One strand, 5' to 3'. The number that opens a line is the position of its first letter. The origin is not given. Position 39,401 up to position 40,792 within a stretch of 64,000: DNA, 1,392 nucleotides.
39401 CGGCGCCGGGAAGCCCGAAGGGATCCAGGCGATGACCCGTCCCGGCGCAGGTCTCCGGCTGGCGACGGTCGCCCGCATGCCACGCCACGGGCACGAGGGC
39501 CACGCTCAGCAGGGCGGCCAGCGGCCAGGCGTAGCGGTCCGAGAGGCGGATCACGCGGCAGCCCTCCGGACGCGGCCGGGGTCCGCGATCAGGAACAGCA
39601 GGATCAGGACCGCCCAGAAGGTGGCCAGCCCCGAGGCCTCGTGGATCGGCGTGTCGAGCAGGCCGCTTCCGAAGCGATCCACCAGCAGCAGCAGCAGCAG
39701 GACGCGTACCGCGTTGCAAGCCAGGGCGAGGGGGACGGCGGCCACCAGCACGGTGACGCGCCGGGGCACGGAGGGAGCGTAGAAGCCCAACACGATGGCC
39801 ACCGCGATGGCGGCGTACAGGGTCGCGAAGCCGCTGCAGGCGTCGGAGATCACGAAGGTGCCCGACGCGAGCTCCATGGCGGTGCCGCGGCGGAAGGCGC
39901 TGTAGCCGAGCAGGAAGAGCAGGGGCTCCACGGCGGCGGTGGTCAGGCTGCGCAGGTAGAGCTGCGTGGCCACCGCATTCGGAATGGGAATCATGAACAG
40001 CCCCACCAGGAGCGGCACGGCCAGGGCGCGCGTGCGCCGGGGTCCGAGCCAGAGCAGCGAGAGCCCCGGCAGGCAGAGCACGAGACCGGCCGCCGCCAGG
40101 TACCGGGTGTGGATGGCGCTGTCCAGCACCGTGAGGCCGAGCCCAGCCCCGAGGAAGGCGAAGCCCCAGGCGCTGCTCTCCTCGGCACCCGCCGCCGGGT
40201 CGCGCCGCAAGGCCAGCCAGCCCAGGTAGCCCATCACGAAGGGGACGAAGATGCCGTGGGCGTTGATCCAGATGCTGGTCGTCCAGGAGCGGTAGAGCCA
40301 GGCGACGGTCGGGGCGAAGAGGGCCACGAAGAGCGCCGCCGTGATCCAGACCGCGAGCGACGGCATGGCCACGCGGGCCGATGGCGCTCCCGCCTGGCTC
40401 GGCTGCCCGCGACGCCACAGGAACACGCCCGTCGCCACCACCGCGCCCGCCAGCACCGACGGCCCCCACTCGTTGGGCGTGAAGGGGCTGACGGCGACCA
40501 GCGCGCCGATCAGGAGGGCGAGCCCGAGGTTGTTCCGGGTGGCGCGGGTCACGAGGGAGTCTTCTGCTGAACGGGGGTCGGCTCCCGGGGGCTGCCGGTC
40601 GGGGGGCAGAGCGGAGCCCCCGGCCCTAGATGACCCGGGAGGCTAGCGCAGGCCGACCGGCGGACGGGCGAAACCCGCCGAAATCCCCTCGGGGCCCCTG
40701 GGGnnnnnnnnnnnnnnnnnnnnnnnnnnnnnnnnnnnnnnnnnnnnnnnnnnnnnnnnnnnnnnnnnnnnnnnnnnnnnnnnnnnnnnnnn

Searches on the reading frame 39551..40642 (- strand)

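Call 48: search_protein_families(library=pfam, proteins=[window:39551-40642:-], max_evalue=0.001)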
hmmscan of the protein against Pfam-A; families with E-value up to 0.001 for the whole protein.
window:39551-40642:- (363 aa): 1 family
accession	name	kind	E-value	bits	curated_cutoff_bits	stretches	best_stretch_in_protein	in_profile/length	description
PF09721.15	Exosortase_EpsH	-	8.3e-45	153.6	25.7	1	102-353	1-251/254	Transmembrane exosortase (Exosortase_EpsH)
